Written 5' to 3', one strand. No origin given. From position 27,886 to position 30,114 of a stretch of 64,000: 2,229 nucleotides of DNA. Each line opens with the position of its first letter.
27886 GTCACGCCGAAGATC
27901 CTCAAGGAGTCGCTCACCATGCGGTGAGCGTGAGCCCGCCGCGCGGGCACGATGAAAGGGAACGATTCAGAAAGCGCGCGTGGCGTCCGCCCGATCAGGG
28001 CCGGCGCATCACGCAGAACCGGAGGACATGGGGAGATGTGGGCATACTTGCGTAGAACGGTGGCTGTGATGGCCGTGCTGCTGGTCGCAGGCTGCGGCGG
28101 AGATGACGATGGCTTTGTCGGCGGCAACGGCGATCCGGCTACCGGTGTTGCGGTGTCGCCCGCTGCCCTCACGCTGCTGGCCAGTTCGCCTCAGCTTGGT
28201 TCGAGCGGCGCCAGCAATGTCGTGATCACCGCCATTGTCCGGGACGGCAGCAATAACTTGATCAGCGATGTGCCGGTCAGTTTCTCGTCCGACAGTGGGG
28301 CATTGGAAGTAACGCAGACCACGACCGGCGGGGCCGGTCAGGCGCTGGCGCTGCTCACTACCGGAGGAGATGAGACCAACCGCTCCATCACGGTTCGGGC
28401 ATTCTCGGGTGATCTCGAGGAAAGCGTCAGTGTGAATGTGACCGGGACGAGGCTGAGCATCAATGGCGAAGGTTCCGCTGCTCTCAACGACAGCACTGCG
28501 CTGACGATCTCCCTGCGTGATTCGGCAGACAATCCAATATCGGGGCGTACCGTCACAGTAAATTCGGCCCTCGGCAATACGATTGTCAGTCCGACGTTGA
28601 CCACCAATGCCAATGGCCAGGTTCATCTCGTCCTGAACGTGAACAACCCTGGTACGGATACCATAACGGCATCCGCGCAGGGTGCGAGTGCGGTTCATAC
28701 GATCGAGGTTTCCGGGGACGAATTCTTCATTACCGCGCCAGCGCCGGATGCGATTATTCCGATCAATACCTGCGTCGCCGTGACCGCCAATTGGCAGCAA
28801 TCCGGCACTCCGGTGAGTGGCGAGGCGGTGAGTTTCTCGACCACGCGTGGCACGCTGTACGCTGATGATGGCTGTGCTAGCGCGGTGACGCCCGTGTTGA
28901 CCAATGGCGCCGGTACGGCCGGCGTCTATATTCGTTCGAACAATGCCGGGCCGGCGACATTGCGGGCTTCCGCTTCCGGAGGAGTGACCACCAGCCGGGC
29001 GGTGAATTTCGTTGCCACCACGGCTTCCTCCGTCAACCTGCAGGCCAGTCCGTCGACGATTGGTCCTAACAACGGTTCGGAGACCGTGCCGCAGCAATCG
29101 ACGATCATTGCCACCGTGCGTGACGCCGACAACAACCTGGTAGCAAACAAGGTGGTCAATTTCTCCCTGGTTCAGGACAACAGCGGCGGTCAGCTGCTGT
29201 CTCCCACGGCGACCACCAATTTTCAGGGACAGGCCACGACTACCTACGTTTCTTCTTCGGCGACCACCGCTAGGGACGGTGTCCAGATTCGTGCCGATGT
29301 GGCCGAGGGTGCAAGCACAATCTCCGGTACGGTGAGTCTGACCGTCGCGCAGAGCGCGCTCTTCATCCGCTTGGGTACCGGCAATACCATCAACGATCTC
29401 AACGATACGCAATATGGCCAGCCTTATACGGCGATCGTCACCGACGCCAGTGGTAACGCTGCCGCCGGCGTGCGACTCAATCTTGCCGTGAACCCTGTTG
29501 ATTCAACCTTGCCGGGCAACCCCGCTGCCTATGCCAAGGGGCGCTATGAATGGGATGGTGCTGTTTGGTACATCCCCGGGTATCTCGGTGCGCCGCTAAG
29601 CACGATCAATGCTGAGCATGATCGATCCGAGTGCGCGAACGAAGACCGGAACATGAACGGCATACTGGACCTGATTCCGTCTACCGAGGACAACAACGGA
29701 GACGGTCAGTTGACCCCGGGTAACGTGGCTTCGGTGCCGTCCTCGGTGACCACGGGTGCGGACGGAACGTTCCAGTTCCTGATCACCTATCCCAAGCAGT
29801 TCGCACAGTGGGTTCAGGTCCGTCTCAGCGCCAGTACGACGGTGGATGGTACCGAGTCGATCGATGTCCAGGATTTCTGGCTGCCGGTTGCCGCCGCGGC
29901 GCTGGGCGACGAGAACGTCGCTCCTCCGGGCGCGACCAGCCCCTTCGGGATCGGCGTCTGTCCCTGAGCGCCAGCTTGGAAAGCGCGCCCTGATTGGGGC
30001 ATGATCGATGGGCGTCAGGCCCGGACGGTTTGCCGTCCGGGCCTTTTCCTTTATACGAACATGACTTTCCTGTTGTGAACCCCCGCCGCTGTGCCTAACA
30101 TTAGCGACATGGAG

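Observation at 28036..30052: Ig-like (Big_1-type) surface lipoprotein inserted between pilQ and aroK in the conserved type IV pilus locus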

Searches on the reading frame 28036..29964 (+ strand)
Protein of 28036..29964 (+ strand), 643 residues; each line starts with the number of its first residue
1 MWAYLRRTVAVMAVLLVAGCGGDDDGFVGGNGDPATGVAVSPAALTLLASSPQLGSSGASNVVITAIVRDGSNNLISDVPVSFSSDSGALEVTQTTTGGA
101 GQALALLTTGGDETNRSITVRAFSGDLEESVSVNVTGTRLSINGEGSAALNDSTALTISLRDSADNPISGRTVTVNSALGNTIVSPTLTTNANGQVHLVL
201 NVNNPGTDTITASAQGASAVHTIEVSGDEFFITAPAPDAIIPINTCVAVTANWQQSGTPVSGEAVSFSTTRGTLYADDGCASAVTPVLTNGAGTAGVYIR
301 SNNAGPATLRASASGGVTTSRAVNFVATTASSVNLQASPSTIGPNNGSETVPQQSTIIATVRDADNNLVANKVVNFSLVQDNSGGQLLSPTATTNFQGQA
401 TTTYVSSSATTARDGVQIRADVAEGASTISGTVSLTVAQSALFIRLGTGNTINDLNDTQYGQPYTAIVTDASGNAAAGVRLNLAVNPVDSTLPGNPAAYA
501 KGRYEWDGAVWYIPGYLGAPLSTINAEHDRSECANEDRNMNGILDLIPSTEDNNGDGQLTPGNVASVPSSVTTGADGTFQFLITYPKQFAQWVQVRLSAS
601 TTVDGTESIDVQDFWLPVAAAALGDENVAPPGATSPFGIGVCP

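Call 3: search_protein_families(library=pfam, proteins=[window:28036-29964:+], max_evalue=1)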
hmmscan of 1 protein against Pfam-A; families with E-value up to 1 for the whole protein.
window:28036-29964:+ (643 aa): 3 families
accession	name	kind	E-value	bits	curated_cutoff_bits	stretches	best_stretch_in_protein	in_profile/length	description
PF02369.22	Big_1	-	5e-36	123.1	34.9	5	49-135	6-92/93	Bacterial Ig-like domain (group 1)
PF09134.16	Invasin_D3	-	1.7e-17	64.2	33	4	151-225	19-93/98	Invasin, domain 3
PF17789.7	MG4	-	0.003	18.2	24.7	1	156-209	18-68/95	Macroglobulin domain MG4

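Call 4: search_protein_families(library=ncbifam, proteins=[window:28036-29964:+], max_evalue=0.01)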
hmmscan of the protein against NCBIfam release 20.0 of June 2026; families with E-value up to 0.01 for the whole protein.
window:28036-29964:+ (643 aa): 0 families

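Call 5: find_homologous_proteins(query=window:28036-29964:+, max_evalue=0.00001)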
Query window:28036-29964:+ (643 aa): 484 proteins with E <= 0.00001 among 8000 candidates; the best 120 are listed.
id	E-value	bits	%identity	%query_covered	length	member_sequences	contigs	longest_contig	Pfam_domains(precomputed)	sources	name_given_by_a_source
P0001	0.0e+0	1365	100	100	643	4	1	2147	PF02369.23,PF09134.17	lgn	-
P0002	0.0e+0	1280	93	100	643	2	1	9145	PF02369.23,PF09134.17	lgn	-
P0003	0.0e+0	1101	81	100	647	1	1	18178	PF02369.23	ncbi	-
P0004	2.2e-285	966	73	100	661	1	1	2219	PF02369.23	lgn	-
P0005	7.1e-218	743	60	100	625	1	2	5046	PF17789.8,PF02369.23,PF09134.17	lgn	-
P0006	3.5e-212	724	59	100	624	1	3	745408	PF17789.8,PF02369.23,PF09134.17,PF00630.26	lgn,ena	-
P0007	5.5e-212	724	60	100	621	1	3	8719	PF17789.8,PF02369.23,PF09134.17,PF00630.26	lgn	-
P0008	6.1e-209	714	59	100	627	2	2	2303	PF17789.8,PF02369.23,PF13620.13,PF09134.17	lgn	-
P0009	5.6e-208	710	58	100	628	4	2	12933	PF17789.8,PF02369.23,PF13620.13,PF00630.26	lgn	-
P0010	1.4e-206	706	58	100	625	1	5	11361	PF17789.8,PF02369.23,PF13620.13,PF09134.17,PF00630.26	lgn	-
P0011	8.8e-204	697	56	100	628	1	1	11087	PF17789.8,PF02369.23,PF13620.13,PF09134.17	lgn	-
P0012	3.2e-203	695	57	98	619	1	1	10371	PF17789.8,PF02369.23,PF09134.17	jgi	jgi:hypothetical protein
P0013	1.8e-197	676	58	99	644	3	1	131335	PF17789.8,PF02369.23,PF16640.12,PF09134.17,PF00630.26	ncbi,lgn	-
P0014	7.8e-197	674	55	100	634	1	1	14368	PF17789.8,PF02369.23,PF13620.13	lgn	-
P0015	1.1e-194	667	55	100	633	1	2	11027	PF02369.23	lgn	-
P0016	3.8e-194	665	56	99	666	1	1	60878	PF17789.8,PF02369.23,PF09134.17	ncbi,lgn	-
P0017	8.1e-192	657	55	99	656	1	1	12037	PF17789.8,PF02369.23,PF05688.18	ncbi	-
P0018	1.0e-191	657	56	100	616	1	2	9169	PF17789.8,PF02369.23,PF09134.17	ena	-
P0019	3.8e-191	655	54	99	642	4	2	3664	PF17789.8,PF02369.23,PF09134.17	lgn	-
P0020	8.2e-190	650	55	99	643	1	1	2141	PF17789.8,PF02369.23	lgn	-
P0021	9.4e-187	640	56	98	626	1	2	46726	PF17789.8,PF02369.23,PF13620.13,PF26198.1,PF09134.17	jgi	jgi:hypothetical protein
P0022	3.1e-186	639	55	100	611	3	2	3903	PF17789.8,PF02369.23,PF13620.13,PF26198.1,PF09134.17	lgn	-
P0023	6.6e-186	638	53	100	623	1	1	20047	PF17789.8,PF02369.23,PF13620.13,PF26198.1,PF09134.17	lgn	-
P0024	1.3e-185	637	53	99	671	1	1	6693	PF17789.8,PF02369.23,PF09134.17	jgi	jgi:hypothetical protein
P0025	8.2e-182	624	56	92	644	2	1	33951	PF02369.23,PF09134.17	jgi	jgi:hypothetical protein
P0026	4.6e-180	618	54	99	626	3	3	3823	PF17789.8,PF02369.23,PF26198.1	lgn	-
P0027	6.4e-180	618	55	99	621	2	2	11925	PF02369.23,PF13620.13,PF26198.1,PF09134.17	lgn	-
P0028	6.4e-180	618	54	93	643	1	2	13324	PF02369.23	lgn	-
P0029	1.1e-179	617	54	99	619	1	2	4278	PF17789.8,PF02369.23,PF09134.17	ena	-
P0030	1.2e-178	614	54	99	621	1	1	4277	PF17789.8,PF02369.23,PF13620.13,PF26198.1,PF24107.2,PF09134.17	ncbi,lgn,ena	-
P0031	1.9e-178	613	54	99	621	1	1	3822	PF17789.8,PF02369.23,PF26198.1,PF09134.17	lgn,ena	-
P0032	2.6e-177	609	53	99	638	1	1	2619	PF17789.8,PF02369.23,PF09134.17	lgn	-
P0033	3.9e-177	609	54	100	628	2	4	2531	PF17789.8,PF02369.23,PF26198.1,PF09134.17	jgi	jgi:hypothetical protein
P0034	6.4e-177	608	53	99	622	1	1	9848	PF02369.23,PF09134.17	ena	-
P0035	4.8e-176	605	54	99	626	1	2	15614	PF02369.23,PF13620.13,PF09134.17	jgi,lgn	jgi:hypothetical protein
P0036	3.0e-175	602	54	99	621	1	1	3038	PF02369.23,PF09134.17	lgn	-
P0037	9.8e-175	601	54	99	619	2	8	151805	PF02369.23,PF26198.1,PF09134.17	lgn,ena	-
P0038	2.9e-174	599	52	99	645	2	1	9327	PF02369.23,PF09134.17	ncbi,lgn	-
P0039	2.1e-173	596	52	100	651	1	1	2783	PF17789.8,PF02369.23,PF09134.17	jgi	jgi:hypothetical protein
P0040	2.7e-173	596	54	99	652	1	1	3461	PF02369.23,PF09134.17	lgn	-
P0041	3.2e-173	596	53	99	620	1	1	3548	PF02369.23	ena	-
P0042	3.7e-172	592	54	99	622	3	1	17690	PF02369.23,PF13620.13,PF09134.17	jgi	jgi:hypothetical protein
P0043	3.8e-172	592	53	99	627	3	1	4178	PF02369.23,PF09134.17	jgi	-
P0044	1.1e-170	587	54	99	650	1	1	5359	PF02369.23,PF13620.13,PF09134.17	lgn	-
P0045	5.3e-170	585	51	99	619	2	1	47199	PF17789.8,PF02369.23,PF16640.12,PF26198.1,PF09134.17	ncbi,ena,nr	ncbi:MAG TPA: invasin [Gammaproteobacteria bacterium]|nr:invasin [Gammaproteobacteria bacterium]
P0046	7.9e-170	584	52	98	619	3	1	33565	PF17789.8,PF02369.23,PF09134.17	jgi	-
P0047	7.3e-169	581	51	100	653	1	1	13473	PF02369.23,PF09134.17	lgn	-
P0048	6.4e-165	568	50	98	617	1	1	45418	PF02369.23,PF26198.1,PF09134.17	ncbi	-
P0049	2.4e-163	563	50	99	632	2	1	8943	PF17789.8,PF02369.23,PF09134.17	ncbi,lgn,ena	-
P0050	4.0e-162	559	50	100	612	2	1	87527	PF17789.8,PF02369.23,PF09134.17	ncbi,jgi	-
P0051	1.0e-161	558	45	92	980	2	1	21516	PF02369.23,PF09134.17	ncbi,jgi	-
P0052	6.4e-161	555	49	99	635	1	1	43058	PF17789.8,PF02369.23,PF09134.17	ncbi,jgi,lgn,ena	-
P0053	1.2e-157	544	49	100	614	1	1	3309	PF02369.23,PF09134.17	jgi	-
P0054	1.4e-156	541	48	99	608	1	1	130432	PF17789.8,PF02369.23,PF09134.17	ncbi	-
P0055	1.4e-155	537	48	99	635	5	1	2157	PF17789.8,PF02369.23,PF09134.17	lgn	-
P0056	5.3e-154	532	49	97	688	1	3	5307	PF02369.23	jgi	-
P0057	7.2e-154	532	54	85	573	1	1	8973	PF02369.23,PF26198.1,PF09134.17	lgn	-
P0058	1.2e-153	531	48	100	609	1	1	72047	PF02369.23,PF09134.17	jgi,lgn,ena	-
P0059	3.6e-153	529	49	97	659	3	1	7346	PF02369.23,PF09134.17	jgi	-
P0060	2.1e-152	527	48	99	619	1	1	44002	PF02369.23,PF09134.17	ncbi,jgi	-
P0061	1.8e-150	521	49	100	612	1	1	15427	PF17789.8,PF02369.23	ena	-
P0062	4.9e-150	519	48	98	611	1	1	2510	PF02369.23,PF09134.17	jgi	-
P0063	7.2e-149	515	49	95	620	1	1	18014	PF02369.23,PF26198.1,PF09134.17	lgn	-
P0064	1.4e-147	511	49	100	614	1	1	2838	PF17789.8,PF02369.23,PF09134.17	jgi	jgi:Bacterial Ig-like domain (group 1)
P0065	3.8e-146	506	48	93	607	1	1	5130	PF17789.8,PF02369.23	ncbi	-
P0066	3.4e-145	503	46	100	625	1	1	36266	PF02369.23,PF09134.17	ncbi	-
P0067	2.8e-143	497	47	99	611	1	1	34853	PF02369.23,PF09134.17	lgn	-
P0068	1.2e-142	495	46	100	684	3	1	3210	PF02369.23,PF09134.17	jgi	-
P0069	3.5e-140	487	46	99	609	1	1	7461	PF02369.23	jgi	-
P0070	5.1e-140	486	50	86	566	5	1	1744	PF02369.23,PF26198.1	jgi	jgi:hypothetical protein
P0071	7.9e-140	485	47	97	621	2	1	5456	PF02369.23,PF26198.1,PF09134.17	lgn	-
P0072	5.9e-139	483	47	97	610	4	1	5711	PF02369.23,PF09134.17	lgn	-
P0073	1.1e-124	435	45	98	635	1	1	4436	PF02369.23,PF09134.17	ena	-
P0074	2.6e-124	434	44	97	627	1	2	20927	PF02369.23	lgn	-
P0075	3.7e-120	420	42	91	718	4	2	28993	PF17789.8,PF02369.23,PF01835.26,PF09134.17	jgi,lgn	jgi:hypothetical protein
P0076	7.8e-120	419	44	99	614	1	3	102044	PF17789.8,PF02369.23,PF09134.17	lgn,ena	-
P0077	2.2e-119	418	43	91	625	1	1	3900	PF17789.8,PF02369.23,PF09134.17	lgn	-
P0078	3.4e-117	411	43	93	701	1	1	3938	PF17789.8,PF02369.23,PF11974.15,PF09134.17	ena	-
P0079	3.5e-117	411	43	93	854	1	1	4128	PF17789.8,PF02369.23,PF09134.17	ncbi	-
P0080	3.6e-116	407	42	94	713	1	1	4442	PF17789.8,PF02369.23,PF09134.17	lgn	-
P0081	3.9e-116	407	43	93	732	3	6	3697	PF17789.8,PF02369.23,PF01835.26,PF09134.17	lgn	-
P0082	4.5e-116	407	44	93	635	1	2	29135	PF02369.23,PF09134.17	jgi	jgi:hypothetical protein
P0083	1.5e-115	405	42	93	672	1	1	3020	PF17789.8,PF02369.23,PF09134.17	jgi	jgi:hypothetical protein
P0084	2.8e-115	404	43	99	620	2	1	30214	PF02369.23,PF09134.17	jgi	jgi:hypothetical protein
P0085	3.3e-115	404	43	93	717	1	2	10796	PF17789.8,PF02369.23,PF01835.26,PF09134.17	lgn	-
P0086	5.4e-115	403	43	93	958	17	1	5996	PF17789.8,PF02369.23,PF09134.17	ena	-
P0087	6.0e-115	403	49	73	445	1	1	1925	PF02369.23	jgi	-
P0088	1.8e-114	402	41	99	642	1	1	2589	PF17789.8,PF02369.23,PF09134.17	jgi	-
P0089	2.8e-114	401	41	99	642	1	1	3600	PF17789.8,PF02369.23,PF09134.17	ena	-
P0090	3.3e-114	401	43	99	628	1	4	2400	PF02369.23,PF13620.13,PF09134.17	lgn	-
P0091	4.3e-114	400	43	93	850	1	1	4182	PF17789.8,PF02369.23,PF09134.17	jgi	jgi:Bacterial Ig-like domain (group 1)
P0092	2.4e-113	398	44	92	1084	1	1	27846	PF17789.8,PF02369.23,PF13620.13,PF09134.17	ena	-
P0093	6.1e-113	397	43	93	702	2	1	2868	PF17789.8,PF02369.23,PF09134.17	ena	-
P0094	8.2e-113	396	41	93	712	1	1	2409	PF17789.8,PF02369.23,PF01835.26,PF09134.17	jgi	jgi:hypothetical protein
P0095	1.3e-111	392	42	93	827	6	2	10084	PF17789.8,PF02369.23,PF09134.17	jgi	jgi:hypothetical protein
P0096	1.5e-111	392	43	93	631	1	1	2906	PF17789.8,PF02369.23,PF16640.12,PF09134.17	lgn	-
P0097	1.6e-111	392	44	92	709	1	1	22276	PF02369.23,PF09134.17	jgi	jgi:hypothetical protein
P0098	2.1e-111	392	44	94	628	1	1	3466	PF02369.23,PF13620.13,PF09134.17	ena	-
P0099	3.0e-111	391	38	93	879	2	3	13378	PF17789.8,PF02369.23,PF13620.13,PF09134.17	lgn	-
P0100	4.6e-111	390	44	93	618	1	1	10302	PF02369.23,PF09134.17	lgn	-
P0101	6.3e-111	390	42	93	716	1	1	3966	PF17789.8,PF02369.23,PF09134.17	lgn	-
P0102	9.5e-111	389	43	94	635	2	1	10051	PF02369.23,PF09134.17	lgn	-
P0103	3.1e-110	388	42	94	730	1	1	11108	PF02369.23,PF09134.17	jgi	jgi:hypothetical protein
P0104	1.3e-109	386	43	97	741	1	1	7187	PF02369.23,PF01835.26,PF09134.17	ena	-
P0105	1.4e-109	386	41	95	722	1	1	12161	PF17789.8,PF02369.23,PF01835.26,PF09134.17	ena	-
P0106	1.4e-109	385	42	97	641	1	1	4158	PF17789.8,PF02369.23,PF09134.17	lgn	-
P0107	2.1e-109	385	42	93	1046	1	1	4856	PF02369.23,PF13620.13,PF09134.17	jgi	jgi:hypothetical protein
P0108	2.3e-109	385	42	94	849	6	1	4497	PF02369.23,PF26198.1,PF09134.17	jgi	jgi:hypothetical protein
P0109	4.7e-109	384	38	95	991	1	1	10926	PF02369.23,PF09134.17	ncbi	-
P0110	7.4e-109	383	43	93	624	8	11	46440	PF17789.8,PF02369.23,PF09134.17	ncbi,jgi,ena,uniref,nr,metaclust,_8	ncbi:Ig-like domain-containing protein [Salinisphaera sp.]|uniref:Ig-like domain-containing protein 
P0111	2.0e-108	382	43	99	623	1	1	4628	PF17789.8,PF02369.23,PF09134.17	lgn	-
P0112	2.3e-108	382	40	93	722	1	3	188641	PF17789.8,PF02369.23,PF09134.17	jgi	-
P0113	3.6e-108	381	43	90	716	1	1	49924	PF17789.8,PF02369.23,PF09134.17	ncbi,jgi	jgi:hypothetical protein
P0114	3.7e-108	381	42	93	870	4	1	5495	PF17789.8,PF02369.23,PF09134.17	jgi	jgi:hypothetical protein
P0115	4.2e-108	381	43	90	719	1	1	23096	PF17789.8,PF02369.23,PF01835.26,PF09134.17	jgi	jgi:hypothetical protein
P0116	5.4e-108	380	42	93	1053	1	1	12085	PF17789.8,PF02369.23,PF09134.17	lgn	-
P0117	8.9e-108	380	40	93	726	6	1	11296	PF17789.8,PF02369.23,PF09134.17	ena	-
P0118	1.1e-107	379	44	93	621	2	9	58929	PF17789.8,PF02369.23,PF09134.17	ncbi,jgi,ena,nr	ncbi:MAG TPA: Ig-like domain-containing protein [Woeseiaceae bacterium]|nr:Ig-like domain-containing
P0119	2.3e-107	378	43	91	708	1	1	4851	PF17789.8,PF02369.23,PF13620.13,PF01835.26,PF09134.17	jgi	jgi:hypothetical protein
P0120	2.4e-107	378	41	93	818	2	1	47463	PF17789.8,PF02369.23,PF26198.1,PF09134.17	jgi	jgi:hypothetical protein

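Call 6: find_encoding_contigs(protein=P0006, flank=8000, max_places=2)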
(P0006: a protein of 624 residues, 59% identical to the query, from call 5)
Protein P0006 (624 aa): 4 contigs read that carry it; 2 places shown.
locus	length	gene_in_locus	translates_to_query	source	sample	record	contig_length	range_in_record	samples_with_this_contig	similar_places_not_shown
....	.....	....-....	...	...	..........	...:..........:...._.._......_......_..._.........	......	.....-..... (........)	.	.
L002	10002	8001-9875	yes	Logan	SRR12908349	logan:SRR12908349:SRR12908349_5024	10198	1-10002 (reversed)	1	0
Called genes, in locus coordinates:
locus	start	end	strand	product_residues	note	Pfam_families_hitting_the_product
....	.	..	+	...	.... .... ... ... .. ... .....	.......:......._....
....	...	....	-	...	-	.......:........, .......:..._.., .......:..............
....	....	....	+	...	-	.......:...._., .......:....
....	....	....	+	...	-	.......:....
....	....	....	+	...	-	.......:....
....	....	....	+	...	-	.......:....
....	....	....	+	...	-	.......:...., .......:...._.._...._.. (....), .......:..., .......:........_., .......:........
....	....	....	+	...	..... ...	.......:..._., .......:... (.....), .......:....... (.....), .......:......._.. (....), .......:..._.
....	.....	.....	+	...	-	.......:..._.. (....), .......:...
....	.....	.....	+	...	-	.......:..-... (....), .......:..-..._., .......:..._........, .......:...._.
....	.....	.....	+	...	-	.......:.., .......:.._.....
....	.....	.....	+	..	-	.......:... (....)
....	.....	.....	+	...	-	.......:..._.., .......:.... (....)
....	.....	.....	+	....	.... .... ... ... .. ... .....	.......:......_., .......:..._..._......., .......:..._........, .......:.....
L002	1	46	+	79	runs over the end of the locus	?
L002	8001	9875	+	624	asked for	PF02369:Big_1, PF17789:MG4 (faint), PF00630:Filamin (faint), PF09134:Invasin_D3 (weak), PF02369:Big_1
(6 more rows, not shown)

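Call 7: find_encoding_contigs(protein=P0013, flank=8000, max_places=2)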
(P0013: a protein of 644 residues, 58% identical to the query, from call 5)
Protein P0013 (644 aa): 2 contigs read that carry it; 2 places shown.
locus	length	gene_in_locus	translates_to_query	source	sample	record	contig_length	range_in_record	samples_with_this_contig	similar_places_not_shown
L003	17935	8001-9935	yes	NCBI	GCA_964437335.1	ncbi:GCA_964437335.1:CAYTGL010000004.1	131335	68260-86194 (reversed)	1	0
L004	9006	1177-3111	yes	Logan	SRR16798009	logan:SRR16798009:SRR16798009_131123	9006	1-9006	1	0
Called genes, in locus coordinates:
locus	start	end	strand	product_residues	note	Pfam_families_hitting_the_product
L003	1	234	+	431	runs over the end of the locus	PF00285:Citrate_synt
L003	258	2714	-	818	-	PF00912:Transgly, PF17092:PCB_OB, PF00905:Transpeptidase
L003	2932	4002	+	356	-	PF11104:PilM_2, PF14450:FtsA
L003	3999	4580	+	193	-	PF05137:PilN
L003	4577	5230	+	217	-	PF04350:PilO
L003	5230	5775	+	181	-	PF04351:PilP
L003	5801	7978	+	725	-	PF11741:AMIN, PF21305:type_II_gspD_N0 (weak), PF07660:STN, PF03958:Secretin_N, PF00263:Secretin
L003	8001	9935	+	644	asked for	PF02369:Big_1, PF16640:Big_3_5 (faint), PF17789:MG4 (faint), PF02369:Big_1, PF09134:Invasin_D3 (weak), PF02369:Big_1 (weak), PF09134:Invasin_D3 (weak), PF02369:Big_1 (weak), +1 more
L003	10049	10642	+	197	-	PF13191:AAA_16 (weak), PF13238:AAA_18 (weak), PF13671:AAA_33 (weak), PF01202:SKI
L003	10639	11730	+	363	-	PF13685:Fe-ADH_2, PF01761:DHQ_synthase, PF24621:DHQS_C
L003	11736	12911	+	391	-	PF01966:HD, PF13286:HD_assoc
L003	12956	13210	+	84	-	PF05406:WGR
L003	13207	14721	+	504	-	PF13191:AAA_16 (weak), PF13401:AAA_22, PF05036:SPOR (weak)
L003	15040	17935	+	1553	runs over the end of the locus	PF00310:GATase_2, PF04898:Glu_syn_central, PF01645:Glu_synthase, PF01493:GXGXG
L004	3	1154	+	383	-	?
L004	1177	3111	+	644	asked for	PF02369:Big_1, PF16640:Big_3_5 (faint), PF17789:MG4 (faint), PF02369:Big_1, PF09134:Invasin_D3 (weak), PF02369:Big_1 (weak), PF09134:Invasin_D3 (weak), PF02369:Big_1 (weak), +1 more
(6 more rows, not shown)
